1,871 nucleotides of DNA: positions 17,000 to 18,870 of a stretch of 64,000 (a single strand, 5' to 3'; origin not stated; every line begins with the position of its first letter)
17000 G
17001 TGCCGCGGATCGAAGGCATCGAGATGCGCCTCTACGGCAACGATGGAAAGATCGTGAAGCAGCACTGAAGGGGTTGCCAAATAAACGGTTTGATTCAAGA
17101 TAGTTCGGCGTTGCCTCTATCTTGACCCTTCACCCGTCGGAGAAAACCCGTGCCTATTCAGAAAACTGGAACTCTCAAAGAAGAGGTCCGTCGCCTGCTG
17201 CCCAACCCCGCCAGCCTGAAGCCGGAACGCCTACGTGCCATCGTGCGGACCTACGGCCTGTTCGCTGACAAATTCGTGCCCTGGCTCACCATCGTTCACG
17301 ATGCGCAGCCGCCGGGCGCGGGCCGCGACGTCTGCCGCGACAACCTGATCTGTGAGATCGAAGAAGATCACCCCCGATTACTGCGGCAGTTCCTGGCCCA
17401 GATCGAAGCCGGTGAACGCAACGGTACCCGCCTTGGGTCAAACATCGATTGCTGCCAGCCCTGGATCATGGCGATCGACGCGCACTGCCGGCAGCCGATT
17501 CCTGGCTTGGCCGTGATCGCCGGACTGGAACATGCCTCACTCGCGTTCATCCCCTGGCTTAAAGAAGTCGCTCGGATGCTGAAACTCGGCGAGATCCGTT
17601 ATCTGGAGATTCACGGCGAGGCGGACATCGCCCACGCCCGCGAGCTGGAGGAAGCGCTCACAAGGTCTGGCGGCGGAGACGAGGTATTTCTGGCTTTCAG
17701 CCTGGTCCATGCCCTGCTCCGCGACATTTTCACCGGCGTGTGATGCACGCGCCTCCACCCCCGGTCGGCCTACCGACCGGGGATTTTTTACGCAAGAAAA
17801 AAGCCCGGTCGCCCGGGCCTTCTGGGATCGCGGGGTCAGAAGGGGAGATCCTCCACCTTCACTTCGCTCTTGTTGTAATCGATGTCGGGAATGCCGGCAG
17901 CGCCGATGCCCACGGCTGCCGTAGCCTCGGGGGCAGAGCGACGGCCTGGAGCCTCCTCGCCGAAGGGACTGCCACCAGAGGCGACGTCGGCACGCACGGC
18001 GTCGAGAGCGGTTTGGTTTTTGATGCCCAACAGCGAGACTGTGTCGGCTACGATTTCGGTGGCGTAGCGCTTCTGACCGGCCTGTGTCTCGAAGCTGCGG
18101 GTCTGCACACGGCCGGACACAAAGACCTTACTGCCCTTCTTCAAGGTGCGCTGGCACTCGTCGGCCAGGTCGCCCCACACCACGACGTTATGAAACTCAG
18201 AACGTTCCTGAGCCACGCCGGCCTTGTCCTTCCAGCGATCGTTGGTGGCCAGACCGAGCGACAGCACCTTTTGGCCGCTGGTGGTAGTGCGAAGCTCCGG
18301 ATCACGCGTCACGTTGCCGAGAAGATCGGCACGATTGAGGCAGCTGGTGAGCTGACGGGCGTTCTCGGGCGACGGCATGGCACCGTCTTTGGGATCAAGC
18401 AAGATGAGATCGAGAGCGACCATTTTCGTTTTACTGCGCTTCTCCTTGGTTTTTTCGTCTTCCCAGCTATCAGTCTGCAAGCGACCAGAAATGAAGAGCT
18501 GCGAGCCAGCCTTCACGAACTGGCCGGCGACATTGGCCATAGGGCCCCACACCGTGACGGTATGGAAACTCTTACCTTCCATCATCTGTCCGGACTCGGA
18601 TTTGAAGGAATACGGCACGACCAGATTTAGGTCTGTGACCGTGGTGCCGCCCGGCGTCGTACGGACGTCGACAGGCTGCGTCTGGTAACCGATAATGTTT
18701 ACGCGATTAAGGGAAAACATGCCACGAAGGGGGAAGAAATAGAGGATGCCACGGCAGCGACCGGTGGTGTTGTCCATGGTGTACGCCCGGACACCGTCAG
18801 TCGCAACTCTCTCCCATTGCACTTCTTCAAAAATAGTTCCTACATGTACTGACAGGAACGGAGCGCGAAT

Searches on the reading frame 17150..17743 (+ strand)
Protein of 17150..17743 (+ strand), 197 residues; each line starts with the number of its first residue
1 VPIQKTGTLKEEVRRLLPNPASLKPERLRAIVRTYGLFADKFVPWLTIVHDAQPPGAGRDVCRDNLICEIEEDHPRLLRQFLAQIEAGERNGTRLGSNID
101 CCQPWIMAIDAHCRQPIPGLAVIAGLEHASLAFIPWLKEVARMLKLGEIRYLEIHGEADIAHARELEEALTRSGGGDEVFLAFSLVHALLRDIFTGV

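Call 92: search_protein_families(library=pfam, proteins=[window:17150-17743:+], max_evalue=0.001)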
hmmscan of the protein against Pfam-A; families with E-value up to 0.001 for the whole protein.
window:17150-17743:+ (197 aa): 1 family
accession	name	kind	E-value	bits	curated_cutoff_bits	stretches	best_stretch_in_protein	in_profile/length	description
PF14518.11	Haem_oxygenas_2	-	9.2e-08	32.5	28.9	1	41-170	13-150/177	Iron-containing redox enzyme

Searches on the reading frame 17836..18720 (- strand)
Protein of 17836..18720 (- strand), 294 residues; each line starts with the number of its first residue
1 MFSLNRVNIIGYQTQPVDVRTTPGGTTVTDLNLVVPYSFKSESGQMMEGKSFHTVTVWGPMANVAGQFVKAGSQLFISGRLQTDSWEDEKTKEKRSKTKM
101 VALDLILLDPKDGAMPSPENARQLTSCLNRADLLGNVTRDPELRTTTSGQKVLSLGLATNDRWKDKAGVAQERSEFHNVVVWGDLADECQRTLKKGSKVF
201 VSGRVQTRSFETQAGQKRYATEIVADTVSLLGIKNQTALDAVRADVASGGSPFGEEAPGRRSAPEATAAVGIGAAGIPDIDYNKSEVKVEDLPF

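Call 92: search_protein_families(library=pfam, proteins=[window:17836-18720:-], max_evalue=0.001)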
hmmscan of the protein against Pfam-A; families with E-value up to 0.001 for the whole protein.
window:17836-18720:- (294 aa): 3 families
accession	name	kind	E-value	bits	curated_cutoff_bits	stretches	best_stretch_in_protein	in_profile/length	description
PF00436.31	SSB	-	4.1e-57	191.1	26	2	129-231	2-104/104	Single-strand binding protein family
PF22657.2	SSB_1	-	2.1e-06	28.2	27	0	129-209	1-79/91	Another single-strand binding protein family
PF01336.31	tRNA_anti-codon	-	0.00013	22.3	27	0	178-228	30-72/75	OB-fold nucleic acid binding domain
